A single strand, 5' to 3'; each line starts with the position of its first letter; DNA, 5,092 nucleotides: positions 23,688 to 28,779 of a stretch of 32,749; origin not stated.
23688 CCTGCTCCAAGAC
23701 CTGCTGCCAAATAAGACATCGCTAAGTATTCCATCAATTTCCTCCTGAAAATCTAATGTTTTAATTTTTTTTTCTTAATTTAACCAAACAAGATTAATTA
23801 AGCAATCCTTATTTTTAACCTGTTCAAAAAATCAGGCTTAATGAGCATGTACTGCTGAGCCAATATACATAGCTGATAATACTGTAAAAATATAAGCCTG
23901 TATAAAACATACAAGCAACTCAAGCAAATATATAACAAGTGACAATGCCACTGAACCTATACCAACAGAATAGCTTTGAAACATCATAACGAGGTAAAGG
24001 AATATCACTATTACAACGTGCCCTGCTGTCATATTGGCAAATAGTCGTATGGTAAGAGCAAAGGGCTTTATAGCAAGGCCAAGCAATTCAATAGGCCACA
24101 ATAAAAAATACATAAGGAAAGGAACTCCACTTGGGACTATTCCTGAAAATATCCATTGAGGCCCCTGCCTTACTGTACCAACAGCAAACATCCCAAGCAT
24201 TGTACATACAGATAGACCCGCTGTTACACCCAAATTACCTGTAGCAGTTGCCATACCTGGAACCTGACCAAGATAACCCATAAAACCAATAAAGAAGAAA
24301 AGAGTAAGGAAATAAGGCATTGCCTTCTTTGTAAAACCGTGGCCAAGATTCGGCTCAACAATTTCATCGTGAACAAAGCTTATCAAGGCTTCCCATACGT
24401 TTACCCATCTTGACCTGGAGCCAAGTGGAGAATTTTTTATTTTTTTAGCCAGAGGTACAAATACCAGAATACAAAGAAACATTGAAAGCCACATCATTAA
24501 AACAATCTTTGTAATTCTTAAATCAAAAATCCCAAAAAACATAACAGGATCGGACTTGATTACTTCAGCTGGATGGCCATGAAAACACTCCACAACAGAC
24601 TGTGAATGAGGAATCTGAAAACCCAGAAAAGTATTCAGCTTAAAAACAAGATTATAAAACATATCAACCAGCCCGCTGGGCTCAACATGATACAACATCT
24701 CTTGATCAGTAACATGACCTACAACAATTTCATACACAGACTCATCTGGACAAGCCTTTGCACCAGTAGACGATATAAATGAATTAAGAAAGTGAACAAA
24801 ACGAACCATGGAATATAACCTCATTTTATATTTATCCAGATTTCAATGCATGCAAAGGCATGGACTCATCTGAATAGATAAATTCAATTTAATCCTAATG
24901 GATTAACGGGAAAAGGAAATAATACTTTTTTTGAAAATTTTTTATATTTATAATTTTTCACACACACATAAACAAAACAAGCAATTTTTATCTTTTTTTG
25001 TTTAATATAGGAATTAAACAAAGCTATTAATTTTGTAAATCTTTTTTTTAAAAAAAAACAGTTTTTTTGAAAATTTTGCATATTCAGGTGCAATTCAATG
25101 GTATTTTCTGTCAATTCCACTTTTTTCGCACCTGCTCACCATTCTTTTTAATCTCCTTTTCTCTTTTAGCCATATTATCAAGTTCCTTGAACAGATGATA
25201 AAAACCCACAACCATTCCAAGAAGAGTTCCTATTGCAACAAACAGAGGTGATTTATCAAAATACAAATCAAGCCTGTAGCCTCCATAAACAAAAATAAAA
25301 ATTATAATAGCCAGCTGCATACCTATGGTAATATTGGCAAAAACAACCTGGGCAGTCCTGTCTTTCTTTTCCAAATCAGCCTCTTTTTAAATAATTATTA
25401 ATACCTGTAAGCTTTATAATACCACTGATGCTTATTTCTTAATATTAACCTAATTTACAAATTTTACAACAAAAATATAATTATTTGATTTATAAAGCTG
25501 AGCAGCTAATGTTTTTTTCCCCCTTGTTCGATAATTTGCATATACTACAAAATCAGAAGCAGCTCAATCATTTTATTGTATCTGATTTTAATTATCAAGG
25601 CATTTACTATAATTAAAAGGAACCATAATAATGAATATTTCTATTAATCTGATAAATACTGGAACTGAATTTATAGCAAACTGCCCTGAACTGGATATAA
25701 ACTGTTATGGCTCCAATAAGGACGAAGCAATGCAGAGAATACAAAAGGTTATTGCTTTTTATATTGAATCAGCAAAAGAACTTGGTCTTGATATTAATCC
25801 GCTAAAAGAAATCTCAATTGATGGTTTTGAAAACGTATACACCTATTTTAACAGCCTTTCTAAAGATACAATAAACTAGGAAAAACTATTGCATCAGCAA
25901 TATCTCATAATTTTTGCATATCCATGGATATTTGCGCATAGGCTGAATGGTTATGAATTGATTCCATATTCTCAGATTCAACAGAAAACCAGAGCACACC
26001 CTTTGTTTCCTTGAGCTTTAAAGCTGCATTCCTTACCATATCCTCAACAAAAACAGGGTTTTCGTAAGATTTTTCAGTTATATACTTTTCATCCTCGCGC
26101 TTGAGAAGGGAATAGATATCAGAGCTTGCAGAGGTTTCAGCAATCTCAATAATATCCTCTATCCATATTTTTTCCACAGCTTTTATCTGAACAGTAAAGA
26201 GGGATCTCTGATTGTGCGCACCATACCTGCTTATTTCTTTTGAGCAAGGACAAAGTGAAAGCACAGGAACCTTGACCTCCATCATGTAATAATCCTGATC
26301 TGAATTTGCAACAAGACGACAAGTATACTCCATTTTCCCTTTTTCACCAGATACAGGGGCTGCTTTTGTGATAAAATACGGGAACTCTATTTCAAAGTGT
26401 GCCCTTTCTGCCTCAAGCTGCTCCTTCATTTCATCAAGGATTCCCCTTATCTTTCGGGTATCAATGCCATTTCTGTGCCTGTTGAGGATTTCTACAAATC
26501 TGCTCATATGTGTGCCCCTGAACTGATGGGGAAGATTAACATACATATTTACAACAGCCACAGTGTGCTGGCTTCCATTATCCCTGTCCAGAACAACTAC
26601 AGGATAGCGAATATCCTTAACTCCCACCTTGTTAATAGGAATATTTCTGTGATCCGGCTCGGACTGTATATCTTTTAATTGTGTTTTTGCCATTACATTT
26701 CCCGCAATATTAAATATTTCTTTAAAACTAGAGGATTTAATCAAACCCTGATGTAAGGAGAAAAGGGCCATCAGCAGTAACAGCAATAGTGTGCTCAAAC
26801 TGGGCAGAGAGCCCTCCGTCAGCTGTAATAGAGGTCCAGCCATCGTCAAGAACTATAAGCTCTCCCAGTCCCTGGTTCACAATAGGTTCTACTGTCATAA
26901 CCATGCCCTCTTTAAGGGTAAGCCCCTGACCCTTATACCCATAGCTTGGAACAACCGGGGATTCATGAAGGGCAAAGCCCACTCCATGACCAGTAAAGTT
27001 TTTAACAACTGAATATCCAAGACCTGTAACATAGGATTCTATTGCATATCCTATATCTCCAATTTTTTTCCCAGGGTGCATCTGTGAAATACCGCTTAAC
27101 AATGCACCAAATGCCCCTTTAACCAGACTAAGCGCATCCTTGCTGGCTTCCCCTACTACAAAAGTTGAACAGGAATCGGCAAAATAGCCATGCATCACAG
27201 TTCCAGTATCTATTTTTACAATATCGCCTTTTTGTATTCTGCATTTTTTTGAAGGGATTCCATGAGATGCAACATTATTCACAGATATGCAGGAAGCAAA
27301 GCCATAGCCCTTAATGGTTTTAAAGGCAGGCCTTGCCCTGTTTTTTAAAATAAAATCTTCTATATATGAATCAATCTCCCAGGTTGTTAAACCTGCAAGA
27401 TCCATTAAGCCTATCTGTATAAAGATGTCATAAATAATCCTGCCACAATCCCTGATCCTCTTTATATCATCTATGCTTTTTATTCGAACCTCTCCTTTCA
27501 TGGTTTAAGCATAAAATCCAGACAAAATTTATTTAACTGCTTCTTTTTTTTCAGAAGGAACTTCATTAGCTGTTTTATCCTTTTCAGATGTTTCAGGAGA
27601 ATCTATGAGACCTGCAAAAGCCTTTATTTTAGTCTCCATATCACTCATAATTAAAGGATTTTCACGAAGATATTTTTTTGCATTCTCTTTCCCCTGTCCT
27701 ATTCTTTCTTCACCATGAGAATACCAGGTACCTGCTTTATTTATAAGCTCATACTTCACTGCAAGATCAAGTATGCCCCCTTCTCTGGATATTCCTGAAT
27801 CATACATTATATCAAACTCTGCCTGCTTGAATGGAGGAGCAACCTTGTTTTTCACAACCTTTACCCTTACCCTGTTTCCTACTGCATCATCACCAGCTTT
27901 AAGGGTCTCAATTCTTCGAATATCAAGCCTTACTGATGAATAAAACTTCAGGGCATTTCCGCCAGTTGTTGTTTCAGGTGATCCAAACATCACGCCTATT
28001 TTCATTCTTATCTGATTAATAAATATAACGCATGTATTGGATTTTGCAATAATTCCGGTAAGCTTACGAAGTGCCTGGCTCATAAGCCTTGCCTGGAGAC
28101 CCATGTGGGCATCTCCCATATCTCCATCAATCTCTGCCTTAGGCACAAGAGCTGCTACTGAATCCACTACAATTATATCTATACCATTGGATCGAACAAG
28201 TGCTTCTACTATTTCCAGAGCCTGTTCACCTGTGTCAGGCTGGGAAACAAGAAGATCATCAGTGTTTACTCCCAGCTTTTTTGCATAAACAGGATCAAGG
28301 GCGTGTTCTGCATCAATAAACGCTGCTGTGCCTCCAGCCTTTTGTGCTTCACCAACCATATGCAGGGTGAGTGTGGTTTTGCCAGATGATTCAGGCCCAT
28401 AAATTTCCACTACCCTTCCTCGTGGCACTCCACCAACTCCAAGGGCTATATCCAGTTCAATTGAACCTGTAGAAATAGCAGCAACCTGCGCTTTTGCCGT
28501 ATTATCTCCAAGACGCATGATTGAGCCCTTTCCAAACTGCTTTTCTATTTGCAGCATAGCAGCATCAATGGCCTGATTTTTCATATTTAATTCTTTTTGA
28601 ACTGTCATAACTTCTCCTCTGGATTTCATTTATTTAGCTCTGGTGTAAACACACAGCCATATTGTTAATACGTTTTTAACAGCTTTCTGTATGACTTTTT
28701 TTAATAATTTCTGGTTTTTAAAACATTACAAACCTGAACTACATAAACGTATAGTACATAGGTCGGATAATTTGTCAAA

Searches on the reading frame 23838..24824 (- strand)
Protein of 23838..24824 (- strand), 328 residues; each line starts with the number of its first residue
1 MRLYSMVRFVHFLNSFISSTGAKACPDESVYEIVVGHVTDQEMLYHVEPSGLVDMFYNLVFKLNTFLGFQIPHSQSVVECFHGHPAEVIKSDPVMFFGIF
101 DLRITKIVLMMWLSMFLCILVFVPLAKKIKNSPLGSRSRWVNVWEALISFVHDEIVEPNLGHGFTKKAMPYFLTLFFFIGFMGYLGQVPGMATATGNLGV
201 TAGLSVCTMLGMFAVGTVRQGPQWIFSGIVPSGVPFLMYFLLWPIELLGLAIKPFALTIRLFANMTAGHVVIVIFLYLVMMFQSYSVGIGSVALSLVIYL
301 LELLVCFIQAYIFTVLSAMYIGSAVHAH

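Call 40: search_protein_families(library=pfam, proteins=[window:23838-24824:-], max_evalue=0.001)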
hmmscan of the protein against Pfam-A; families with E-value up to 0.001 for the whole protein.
window:23838-24824:- (328 aa): 1 family
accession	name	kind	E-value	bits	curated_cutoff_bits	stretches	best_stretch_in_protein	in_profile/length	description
PF00119.25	ATP-synt_A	-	6.1e-54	183.6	33.9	1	108-321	1-216/217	ATP synthase A chain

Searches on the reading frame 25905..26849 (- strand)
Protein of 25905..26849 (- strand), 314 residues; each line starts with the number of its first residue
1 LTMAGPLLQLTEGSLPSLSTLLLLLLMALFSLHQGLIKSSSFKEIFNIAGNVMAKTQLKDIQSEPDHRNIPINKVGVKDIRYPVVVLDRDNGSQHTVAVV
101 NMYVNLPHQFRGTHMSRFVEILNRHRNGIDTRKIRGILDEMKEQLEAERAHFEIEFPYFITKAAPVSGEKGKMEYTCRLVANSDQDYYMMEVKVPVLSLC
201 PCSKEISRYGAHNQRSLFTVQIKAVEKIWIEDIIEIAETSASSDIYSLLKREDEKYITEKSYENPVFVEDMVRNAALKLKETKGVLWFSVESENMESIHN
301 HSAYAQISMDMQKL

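Call 40: search_protein_families(library=pfam, proteins=[window:25905-26849:-], max_evalue=0.001)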
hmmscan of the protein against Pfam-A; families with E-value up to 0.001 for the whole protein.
window:25905-26849:- (314 aa): 1 family
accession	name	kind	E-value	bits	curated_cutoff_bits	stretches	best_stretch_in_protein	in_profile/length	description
PF02649.19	GCHY-1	-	1.7e-97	326.5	25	1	58-305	1-260/260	Type I GTP cyclohydrolase folE2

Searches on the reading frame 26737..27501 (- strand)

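Call 40: search_protein_families(library=pfam, proteins=[window:26737-27501:-], max_evalue=0.001)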
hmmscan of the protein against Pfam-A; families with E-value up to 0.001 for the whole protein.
window:26737-27501:- (254 aa): 1 family
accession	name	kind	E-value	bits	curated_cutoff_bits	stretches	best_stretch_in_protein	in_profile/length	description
PF00557.29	Peptidase_M24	-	4.3e-41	141.4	23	1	15-243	2-208/208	Metallopeptidase family M24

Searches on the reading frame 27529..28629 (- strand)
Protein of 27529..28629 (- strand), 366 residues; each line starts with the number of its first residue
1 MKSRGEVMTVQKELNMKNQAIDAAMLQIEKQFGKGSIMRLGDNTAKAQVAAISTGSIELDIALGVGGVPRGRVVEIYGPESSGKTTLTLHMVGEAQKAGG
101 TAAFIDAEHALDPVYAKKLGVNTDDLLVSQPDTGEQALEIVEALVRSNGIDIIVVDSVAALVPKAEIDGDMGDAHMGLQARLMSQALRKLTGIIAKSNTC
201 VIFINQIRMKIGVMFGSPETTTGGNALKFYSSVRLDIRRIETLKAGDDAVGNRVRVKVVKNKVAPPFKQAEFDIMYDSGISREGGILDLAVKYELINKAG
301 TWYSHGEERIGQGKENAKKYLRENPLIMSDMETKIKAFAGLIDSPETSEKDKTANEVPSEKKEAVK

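Call 40: search_protein_families(library=pfam, proteins=[window:27529-28629:-], max_evalue=0.001)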
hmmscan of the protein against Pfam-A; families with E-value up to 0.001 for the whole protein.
window:27529-28629:- (366 aa): 7 families
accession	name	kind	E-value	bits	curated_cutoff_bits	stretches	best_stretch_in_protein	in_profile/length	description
PF00154.27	RecA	-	1.4e-143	477.5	27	1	19-281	1-262/262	recA bacterial DNA recombination protein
PF21096.2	RecA_C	-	3.5e-22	78.7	27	1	284-337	1-54/57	RecA C-terminal domain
PF08423.17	Rad51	-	1.3e-11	44.6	22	1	47-239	3-211/244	Rad51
PF06745.19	ATPase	-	1.1e-06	28.6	26.6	1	53-129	2-80/231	KaiC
PF13479.12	AAA_24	-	3.7e-06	27.4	27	1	73-163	4-78/195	AAA domain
PF01637.24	ATPase_2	-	0.00035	20.9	33.2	1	73-119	22-68/225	ATPase domain predominantly from Archaea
PF13481.12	AAA_25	-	0.00048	20.2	27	0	67-93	29-55/195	AAA domain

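Call 79: find_homologous_proteins(query=window:27529-28629:-, max_evalue=1e-60)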
Query window:27529-28629:- (366 aa): 8000 proteins with E <= 1e-60 among 8000 candidates; the best 120 are listed.
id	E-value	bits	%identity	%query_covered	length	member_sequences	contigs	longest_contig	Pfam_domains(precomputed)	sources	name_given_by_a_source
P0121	8.3e-219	744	94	100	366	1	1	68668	PF06745.20,PF08423.18,PF00154.28,PF21096.3,PF27531.1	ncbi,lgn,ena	-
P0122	1.0e-216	737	95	98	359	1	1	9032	PF06745.20,PF08423.18,PF00154.28,PF21096.3,PF27531.1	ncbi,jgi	ncbi:MAG: recombinase RecA [Spirochaetota bacterium]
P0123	3.5e-207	706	90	98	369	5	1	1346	PF06745.20,PF13479.13,PF08423.18,PF00154.28,PF21096.3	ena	-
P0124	3.7e-203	692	89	97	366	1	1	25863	PF06745.20,PF08423.18,PF00154.28,PF21096.3,PF27531.1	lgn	-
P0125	2.4e-202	690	91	94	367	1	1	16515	PF06745.20,PF08423.18,PF00154.28,PF21096.3,PF27531.1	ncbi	-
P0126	1.4e-201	687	88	97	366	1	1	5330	PF06745.20,PF08423.18,PF00154.28,PF21096.3,PF27531.1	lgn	-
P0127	1.5e-201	687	88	97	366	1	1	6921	PF06745.20,PF08423.18,PF00154.28,PF21096.3,PF27531.1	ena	-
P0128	9.2e-201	685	87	97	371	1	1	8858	PF06745.20,PF08423.18,PF00154.28,PF21096.3,PF27531.1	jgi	jgi:recombination protein RecA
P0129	1.9e-194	664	85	98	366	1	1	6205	PF06745.20,PF08423.18,PF00154.28,PF21096.3,PF27531.1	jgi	-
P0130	4.2e-194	663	89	94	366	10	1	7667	PF06745.20,PF08423.18,PF00154.28,PF21096.3,PF27531.1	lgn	-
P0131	4.5e-189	646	84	96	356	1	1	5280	PF06745.20,PF08423.18,PF00154.28,PF21096.3,PF27531.1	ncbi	-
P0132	5.1e-189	646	86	94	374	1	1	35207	PF06745.20,PF08423.18,PF00154.28,PF21096.3,PF27531.1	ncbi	-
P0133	6.8e-189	646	87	91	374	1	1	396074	PF06745.20,PF08423.18,PF00154.28,PF21096.3,PF27531.1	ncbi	-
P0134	2.1e-188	644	81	98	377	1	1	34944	PF06745.20,PF08423.18,PF00154.28,PF21096.3,PF01637.25,PF27531.1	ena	-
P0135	4.5e-188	643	82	97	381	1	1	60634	PF06745.20,PF08423.18,PF00154.28,PF21096.3,PF01637.25,PF27531.1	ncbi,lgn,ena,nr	ncbi:MAG: recombinase RecA [Spirochaetae bacterium HGW-Spirochaetae-5]|nr:MAG: recombinase RecA [Spi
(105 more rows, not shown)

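Call 103: find_encoding_contigs(protein=P0121, flank=10000, max_places=3)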
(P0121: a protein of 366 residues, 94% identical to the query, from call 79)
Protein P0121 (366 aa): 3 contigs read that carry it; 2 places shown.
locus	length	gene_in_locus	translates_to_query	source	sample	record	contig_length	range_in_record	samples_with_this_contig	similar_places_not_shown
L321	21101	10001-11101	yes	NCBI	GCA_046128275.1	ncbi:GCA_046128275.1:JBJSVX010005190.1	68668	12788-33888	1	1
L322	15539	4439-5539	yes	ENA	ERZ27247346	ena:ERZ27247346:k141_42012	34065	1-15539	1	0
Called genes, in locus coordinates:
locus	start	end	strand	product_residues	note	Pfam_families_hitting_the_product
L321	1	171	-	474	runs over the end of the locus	PF00133:tRNA-synt_1 (faint), PF01406:tRNA-synt_1e, PF01921:tRNA-synt_1f (faint), PF09334:tRNA-synt_1g (weak), PF09190:DALR_2 (weak)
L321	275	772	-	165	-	-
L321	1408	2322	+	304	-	PF01565:FAD_binding_4, PF02873:MurB_C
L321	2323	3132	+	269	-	PF00929:RNase_T, PF16473:Rv2179c-like (weak), PF13280:WYL (weak)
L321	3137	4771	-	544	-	-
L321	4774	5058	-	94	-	PF12840:HTH_20 (weak), PF01022:HTH_5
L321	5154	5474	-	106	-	-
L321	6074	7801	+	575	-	PF00282:Pyridoxal_deC, PF01212:Beta_elim_lyase (weak)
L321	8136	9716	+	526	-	PF00682:HMGL-like, PF22617:HCS_D2, PF08502:LeuA_dimer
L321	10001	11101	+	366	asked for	PF00154:RecA_N, PF08423:Rad51, PF06745:ATPase (faint), PF27531:MT3502_N (weak), PF21096:RecA_C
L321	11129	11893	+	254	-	PF00557:Peptidase_M24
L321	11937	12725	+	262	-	PF02649:GCHY-1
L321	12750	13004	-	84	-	-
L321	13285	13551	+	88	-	PF09527:ATPase_gene1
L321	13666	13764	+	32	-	-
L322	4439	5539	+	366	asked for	PF00154:RecA_N, PF08423:Rad51, PF06745:ATPase (faint), PF27531:MT3502_N (weak), PF21096:RecA_C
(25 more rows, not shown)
